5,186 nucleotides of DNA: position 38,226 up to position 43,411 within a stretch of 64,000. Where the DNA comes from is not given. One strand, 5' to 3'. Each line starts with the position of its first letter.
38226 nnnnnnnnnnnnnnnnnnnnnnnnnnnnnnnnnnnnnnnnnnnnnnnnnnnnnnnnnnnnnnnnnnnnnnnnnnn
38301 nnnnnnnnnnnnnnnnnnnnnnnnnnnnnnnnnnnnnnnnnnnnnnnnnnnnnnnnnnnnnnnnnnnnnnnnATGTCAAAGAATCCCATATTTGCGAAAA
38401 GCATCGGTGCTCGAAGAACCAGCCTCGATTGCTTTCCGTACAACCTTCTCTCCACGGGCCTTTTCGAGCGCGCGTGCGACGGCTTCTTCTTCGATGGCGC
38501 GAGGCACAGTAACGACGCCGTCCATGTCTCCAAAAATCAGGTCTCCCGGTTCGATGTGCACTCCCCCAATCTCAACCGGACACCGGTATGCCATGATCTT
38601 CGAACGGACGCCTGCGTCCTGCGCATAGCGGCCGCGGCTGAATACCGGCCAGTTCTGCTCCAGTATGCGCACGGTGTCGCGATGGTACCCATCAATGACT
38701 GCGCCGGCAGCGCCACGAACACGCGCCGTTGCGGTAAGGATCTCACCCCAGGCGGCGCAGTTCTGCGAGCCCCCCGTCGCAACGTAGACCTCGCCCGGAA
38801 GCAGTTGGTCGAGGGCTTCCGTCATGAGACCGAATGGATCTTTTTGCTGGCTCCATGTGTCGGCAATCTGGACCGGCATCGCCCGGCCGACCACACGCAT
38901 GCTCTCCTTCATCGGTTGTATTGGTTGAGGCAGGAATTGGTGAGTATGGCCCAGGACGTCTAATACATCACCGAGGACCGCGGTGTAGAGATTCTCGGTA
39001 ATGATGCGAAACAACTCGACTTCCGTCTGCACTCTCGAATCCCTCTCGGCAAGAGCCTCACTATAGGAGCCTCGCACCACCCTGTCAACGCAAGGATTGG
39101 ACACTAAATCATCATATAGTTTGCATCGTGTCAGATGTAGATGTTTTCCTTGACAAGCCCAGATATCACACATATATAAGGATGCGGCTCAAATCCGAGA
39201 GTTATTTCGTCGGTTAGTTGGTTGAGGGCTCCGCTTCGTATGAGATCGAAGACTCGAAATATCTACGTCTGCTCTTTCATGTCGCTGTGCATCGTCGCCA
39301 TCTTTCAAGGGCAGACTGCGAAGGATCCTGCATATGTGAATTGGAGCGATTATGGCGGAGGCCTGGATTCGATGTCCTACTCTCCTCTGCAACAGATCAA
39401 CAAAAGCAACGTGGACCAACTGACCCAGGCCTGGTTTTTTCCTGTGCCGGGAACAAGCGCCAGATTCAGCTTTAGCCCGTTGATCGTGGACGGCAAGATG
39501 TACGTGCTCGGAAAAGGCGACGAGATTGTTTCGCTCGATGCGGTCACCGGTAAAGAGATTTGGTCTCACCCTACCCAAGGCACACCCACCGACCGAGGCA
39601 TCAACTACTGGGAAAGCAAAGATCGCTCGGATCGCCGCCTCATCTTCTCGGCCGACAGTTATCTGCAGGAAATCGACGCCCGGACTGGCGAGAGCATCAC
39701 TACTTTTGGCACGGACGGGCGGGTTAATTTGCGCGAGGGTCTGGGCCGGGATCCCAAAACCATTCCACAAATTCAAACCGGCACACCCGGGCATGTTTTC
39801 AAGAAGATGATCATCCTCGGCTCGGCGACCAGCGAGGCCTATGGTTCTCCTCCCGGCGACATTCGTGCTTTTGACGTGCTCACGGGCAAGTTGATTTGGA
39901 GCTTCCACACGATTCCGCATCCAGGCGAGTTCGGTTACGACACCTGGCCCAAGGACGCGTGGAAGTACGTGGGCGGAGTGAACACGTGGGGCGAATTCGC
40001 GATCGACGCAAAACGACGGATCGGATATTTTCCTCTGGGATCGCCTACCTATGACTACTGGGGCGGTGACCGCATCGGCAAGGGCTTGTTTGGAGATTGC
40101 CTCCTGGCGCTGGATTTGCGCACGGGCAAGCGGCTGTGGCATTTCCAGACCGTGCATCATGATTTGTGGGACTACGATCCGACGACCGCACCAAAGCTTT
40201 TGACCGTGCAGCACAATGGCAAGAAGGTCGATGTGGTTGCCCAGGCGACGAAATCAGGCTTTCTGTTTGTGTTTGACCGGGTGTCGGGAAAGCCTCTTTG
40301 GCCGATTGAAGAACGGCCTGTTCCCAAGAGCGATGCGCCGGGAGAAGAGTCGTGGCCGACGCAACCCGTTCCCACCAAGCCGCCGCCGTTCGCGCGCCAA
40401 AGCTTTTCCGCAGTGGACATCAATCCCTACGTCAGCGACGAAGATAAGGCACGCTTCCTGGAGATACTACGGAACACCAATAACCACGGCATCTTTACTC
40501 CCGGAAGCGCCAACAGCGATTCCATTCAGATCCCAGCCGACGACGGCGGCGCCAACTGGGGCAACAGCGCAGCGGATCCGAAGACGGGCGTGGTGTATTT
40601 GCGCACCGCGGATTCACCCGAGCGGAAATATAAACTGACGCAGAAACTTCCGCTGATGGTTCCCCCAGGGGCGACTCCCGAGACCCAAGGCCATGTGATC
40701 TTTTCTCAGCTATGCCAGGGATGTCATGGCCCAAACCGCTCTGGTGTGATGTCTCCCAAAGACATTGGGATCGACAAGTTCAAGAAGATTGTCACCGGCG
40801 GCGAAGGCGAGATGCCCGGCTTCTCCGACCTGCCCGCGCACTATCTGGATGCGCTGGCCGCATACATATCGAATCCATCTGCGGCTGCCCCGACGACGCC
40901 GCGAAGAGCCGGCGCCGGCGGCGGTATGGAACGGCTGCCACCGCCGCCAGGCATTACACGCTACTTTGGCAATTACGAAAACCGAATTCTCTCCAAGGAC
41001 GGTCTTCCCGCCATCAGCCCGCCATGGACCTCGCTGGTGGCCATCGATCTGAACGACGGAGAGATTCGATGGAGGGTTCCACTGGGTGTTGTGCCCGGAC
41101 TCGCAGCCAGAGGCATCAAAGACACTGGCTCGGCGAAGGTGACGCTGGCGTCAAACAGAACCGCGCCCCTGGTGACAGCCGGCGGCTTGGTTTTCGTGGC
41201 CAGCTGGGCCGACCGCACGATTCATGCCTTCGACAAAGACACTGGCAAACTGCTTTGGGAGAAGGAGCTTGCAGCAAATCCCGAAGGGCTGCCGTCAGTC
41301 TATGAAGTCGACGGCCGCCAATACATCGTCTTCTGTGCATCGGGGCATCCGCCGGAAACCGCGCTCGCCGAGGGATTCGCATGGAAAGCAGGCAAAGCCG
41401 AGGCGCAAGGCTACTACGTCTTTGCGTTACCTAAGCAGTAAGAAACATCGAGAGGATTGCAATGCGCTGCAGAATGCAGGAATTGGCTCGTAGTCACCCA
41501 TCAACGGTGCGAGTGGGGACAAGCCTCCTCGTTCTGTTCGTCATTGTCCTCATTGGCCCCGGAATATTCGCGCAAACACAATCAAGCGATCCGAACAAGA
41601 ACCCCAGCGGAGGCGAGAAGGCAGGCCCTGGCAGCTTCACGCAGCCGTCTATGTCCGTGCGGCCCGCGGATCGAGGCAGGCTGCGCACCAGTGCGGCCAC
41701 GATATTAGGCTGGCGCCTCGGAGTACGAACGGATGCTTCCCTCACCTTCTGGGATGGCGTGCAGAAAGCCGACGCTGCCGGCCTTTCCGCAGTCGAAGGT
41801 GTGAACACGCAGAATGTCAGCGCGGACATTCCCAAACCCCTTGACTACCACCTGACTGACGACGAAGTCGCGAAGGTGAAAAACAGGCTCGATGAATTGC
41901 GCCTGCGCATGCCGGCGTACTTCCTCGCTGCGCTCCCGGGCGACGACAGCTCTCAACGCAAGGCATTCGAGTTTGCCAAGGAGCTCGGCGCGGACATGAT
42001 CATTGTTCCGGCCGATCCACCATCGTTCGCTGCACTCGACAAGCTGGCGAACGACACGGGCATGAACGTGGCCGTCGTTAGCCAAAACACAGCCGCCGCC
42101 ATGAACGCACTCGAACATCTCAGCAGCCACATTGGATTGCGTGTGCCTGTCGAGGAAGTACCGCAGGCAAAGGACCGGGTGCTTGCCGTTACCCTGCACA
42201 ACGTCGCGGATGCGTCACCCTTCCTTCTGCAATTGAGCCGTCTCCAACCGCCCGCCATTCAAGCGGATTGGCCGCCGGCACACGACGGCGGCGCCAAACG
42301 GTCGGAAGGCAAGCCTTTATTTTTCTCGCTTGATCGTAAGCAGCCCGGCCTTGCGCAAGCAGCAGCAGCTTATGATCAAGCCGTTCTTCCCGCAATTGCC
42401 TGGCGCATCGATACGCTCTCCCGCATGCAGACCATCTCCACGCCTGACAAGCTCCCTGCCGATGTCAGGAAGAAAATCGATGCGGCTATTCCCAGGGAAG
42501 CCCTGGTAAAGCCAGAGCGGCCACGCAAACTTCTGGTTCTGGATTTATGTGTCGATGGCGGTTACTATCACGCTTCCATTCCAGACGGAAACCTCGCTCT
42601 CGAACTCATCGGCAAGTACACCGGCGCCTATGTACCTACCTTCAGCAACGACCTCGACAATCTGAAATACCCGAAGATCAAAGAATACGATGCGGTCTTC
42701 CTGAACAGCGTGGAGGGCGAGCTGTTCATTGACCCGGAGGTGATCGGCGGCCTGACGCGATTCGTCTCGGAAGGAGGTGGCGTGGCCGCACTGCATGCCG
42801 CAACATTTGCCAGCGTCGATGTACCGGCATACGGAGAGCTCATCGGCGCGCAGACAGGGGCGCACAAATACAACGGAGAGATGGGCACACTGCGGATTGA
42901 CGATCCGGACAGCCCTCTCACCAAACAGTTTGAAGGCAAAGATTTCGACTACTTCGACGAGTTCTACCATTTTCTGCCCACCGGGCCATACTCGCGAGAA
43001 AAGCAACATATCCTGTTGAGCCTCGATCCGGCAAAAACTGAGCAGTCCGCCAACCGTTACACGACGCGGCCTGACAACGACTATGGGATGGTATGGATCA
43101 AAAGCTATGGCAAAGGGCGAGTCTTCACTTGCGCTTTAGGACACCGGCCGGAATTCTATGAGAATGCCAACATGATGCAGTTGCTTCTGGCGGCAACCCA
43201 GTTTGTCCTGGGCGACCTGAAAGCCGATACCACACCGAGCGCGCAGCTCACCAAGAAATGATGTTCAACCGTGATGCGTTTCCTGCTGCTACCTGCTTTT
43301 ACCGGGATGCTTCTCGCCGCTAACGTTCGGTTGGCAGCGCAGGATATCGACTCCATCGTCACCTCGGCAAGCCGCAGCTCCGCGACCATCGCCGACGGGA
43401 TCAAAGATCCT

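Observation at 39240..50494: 11-kb co-directional cluster of six exported redox/scaffold proteins with no pathway I can assign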

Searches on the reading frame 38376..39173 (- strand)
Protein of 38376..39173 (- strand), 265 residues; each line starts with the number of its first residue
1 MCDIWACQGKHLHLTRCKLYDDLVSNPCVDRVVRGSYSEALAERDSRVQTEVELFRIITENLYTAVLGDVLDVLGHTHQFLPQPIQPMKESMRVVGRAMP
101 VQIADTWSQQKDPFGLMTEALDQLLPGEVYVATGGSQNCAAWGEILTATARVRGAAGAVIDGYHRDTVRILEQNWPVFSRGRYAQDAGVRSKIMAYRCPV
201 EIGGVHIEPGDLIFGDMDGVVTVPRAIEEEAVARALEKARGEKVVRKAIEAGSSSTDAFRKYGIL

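Call 8: search_protein_families(library=pfam, proteins=[window:38376-39173:-], max_evalue=0.001)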
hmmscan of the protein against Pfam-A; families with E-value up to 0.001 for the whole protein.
window:38376-39173:- (265 aa): 1 family
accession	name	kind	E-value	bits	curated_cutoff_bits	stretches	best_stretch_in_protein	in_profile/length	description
PF03737.21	RraA-like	-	9.3e-37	127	24.5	1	64-221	1-151/152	Aldolase/RraA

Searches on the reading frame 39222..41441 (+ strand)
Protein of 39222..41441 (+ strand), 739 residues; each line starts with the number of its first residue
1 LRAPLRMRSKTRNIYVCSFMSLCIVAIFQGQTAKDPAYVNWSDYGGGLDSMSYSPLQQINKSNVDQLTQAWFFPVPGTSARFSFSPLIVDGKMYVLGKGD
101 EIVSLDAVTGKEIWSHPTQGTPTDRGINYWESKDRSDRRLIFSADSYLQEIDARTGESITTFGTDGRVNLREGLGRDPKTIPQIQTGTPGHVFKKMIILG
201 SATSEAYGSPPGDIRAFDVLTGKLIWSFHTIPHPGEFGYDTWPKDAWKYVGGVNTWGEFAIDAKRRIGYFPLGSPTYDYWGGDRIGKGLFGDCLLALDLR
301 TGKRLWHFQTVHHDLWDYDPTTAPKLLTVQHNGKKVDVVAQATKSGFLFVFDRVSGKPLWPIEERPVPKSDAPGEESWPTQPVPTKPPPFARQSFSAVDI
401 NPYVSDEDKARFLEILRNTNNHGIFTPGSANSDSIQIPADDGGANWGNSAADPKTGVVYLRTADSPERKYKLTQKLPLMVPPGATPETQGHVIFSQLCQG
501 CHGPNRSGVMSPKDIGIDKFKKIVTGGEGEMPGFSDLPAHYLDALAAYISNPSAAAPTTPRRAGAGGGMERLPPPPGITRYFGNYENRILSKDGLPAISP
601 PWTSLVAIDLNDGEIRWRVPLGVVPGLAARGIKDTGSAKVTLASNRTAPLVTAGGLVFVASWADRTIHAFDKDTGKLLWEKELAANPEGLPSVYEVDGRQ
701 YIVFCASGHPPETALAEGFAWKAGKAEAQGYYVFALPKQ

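Call 4: search_protein_families(library=pfam, proteins=[window:39222-41441:+], max_evalue=0.01)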
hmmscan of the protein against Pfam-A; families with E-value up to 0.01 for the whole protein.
window:39222-41441:+ (739 aa): 4 families
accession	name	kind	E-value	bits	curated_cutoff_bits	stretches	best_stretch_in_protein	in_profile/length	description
PF01011.28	PQQ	-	1.5e-170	569.3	26.7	2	41-467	1-440/595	Glucose/ethanol/alcohol dehydrogenase, beta-propeller domain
PF13360.13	PQQ_2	-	1.1e-19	71.5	27.6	2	605-693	5-71/233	Outer membrane protein assembly factor BamB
PF13442.11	Cytochrome_CBB3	-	1.3e-08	35.5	27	1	488-549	4-68/68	Cytochrome C oxidase, cbb3-type, subunit III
PF13570.13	Beta-prop_ACSF4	-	3.1e-05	24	133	0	649-695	97-143/329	Beta-alanine-activating enzyme, beta-propeller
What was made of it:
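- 39240..41441 (+): g1: exported PQQ beta-propeller dehydrogenase with a mono-haem cytochrome c domain inserted at aa 488-549. Part of unit A, the lineage-specific periplasmic oxidation unit. Pfam PQQ E 1.5e-170 plus Cytochrome_CBB3 E 1.3e-8 (call 4).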

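Call 5: search_protein_families(library=ncbifam, proteins=[window:39222-41441:+], max_evalue=0.01)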
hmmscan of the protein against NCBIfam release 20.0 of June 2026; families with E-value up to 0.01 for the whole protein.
window:39222-41441:+ (739 aa): 9 families
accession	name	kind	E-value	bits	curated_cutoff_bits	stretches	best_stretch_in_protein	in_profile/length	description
TIGR03074.1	PQQ_membr_DH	subfamily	1.1e-111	374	832.65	2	33-463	149-601/783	membrane-bound PQQ-dependent dehydrogenase, glucose/quinate/shikimate family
TIGR04528.1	acido_non_PQQ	subfamily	9.5e-63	212.6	650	2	40-359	5-310/493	acido-empty-quinoprotein group A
TIGR03075.1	PQQ_enz_alc_DH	subfamily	1.5e-61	208.7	480.05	2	38-357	18-337/530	PQQ-dependent dehydrogenase, methanol/ethanol family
TIGR03300.1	assembly_YfgL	equivalog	2.3e-10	39.7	285.2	0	607-684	79-134/377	outer membrane protein assembly factor BamB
NF008351.0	PRK11138.1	equivalog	2.2e-07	29.7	423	0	84-116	63-95/394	outer membrane protein assembly factor BamB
NF041516.1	PA2928_fam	subfamily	2.7e-07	30.3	70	0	605-659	71-116/376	PA2928 family protein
NF045773.1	cytochro_C550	exception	1.9e-06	27.8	125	1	485-550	47-117/118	cytochrome c550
NF045774.1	cytochro_C551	exception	0.00089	19.2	118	1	486-533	38-91/110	cytochrome c551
NF053615.1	SerThrKinAfsKStmc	equivalog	0.0015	17.3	1300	0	85-157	569-639/809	protein serine/threonine kinase AfsK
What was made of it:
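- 39240..41441 (+): Scores fall below the NCBIfam cut-offs for the glucose/quinate and methanol/ethanol subfamilies (call 5).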

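Call 32: search_solved_structures(query=window:39240-41441:+, max_evalue=0.001)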
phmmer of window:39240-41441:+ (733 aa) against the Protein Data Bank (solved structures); distinct sequences matched with E-value up to 0.001: 41.
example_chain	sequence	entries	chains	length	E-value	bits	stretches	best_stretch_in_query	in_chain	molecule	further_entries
1yiq_A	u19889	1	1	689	4.9e-41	143.9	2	29-354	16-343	Quinohemoprotein alcohol dehydrogenase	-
1kv9_A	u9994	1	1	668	2e-35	125.4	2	29-396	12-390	TYPE II QUINOHEMOPROTEIN ALCOHOL DEHYDROGENASE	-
22vi_A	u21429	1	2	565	1.3e-33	119.4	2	27-316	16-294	Quinohemoprotein alcohol dehydrogenase ADH-IIG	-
8gy2_A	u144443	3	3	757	4.6e-33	117.6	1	34-352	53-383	Alcohol dehydrogenase (quinone), dehydrogenase subunit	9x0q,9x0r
6zcv_A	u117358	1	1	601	8.6e-32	113.4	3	229-353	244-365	Quinoprotein ethanol dehydrogenase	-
6zcw_A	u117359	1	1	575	6.1e-31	110.6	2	229-352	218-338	Quinoprotein ethanol dehydrogenase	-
1kb0_A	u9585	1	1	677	2.1e-30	108.8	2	34-353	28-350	quinohemoprotein alcohol dehydrogenase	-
1g72_A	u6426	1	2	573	4.3e-28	101.1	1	35-359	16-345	METHANOL DEHYDROGENASE HEAVY SUBUNIT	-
2ad6_A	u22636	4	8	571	4.6e-28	101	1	35-359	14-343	Methanol dehydrogenase subunit 1 | METHANOL DEHYDROGENASE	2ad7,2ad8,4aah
1lrw_A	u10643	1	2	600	8.5e-28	100.1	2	26-351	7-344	methanol dehydrogenase subunit 1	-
4mh1_A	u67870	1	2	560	1e-27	99.9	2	25-316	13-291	Sorbose dehydrogenase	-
9m2c_A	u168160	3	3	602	4e-27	97.9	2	25-318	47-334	PQQ-binding-like beta-propeller repeat protein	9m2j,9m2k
7wmd_A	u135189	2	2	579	1.3e-26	96.3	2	21-317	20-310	PQQ-dependent alcohol dehydrogenase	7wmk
2d0v_A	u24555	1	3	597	2.6e-25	91.9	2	33-351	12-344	methanol dehydrogenase large subunit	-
4cvb_A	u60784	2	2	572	1.1e-24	89.9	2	27-320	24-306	ALCOHOL DEHYDROGENASE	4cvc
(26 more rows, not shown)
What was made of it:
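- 39240..41441 (+): Best PDB relatives are type II quinohaemoprotein alcohol dehydrogenases, 1yiq E 5e-41 (call 32).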

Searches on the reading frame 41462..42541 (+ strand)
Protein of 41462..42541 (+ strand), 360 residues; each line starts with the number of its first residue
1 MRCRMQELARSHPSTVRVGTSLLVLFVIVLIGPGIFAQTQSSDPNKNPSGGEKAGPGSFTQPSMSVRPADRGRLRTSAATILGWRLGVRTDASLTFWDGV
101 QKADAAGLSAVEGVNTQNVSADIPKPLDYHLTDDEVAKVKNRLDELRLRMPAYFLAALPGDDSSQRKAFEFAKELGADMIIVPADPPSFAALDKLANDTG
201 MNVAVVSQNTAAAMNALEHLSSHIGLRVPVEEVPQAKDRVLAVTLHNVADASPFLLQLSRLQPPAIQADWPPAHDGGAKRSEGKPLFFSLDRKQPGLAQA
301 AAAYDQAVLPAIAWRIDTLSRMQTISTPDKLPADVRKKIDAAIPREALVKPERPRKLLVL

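Call 66: search_protein_families(library=pfam, proteins=[window:41462-42541:+], max_evalue=0.1)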
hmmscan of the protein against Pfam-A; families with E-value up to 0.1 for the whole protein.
window:41462-42541:+ (360 aa): 2 families
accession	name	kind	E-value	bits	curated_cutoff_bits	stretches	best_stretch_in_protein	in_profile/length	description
PF01261.30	AP_endonuc_2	-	0.06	13.5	31.1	1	101-185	2-91/249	Xylose isomerase-like TIM barrel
PF00107.32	ADH_zinc_N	-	0.08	13.3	31.8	0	165-218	23-77/129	Zinc-binding dehydrogenase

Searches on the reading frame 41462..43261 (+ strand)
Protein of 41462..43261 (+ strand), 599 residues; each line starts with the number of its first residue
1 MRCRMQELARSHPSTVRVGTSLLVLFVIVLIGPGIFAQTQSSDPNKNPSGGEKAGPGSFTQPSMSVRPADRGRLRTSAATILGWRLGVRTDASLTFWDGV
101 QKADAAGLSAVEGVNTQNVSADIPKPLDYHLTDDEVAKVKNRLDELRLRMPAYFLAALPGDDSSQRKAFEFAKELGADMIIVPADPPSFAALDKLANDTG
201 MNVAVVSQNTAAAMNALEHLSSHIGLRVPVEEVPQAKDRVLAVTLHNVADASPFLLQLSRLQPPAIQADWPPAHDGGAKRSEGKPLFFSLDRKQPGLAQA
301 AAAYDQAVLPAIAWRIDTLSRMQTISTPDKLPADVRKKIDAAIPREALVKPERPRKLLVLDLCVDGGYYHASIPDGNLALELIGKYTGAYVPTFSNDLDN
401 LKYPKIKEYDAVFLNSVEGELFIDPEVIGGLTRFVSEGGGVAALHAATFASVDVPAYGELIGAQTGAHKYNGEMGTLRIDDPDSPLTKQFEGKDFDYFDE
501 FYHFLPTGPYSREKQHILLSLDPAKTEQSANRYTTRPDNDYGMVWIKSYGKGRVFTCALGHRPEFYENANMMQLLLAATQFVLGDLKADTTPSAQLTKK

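Call 4: search_protein_families(library=pfam, proteins=[window:41462-43261:+], max_evalue=0.01)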
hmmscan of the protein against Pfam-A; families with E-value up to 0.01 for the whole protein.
window:41462-43261:+ (599 aa): 1 family
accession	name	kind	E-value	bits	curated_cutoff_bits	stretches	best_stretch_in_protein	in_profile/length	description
PF06283.17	ThuA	-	2.1e-30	107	33.4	1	366-581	7-208/209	Trehalose utilisation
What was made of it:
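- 41462..43261 (+): g2: exported protein with a C-terminal ThuA domain and a poorly assigned N-terminal domain, possibly a xylose-isomerase-like TIM barrel. An optional member of unit A. ThuA 107 bits against a cut-off of 33.4 (call 4).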

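Call 5: search_protein_families(library=ncbifam, proteins=[window:41462-43261:+], max_evalue=0.01)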
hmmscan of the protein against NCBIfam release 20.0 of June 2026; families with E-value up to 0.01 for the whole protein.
window:41462-43261:+ (599 aa): 0 families

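Call 31: search_solved_structures(query=window:41462-43261:+, max_evalue=1)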
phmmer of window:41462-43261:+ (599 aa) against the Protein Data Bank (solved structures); distinct sequences matched with E-value up to 1: 5.
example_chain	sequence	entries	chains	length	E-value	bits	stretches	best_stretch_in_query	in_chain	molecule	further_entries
4jqs_A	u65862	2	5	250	5e-06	28.5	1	386-584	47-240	hypothetical protein | Uncharacterized protein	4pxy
4kw2_A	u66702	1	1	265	7.9e-06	27.8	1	83-210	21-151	Uncharacterized protein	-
4r2l_A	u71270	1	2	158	0.22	13.2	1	131-190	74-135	Universal stress protein F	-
4r2m_A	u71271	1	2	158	0.22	13.1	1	131-190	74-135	Universal stress protein F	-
6xp5_U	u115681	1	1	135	0.59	11.7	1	118-185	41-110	Mediator of RNA polymerase II transcription subunit 21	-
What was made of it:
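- On Xylose-isomerase-like TIM barrel (N-terminus of g2): PDB 4kw2 E 8e-6 over aa 83-210 (call 31).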
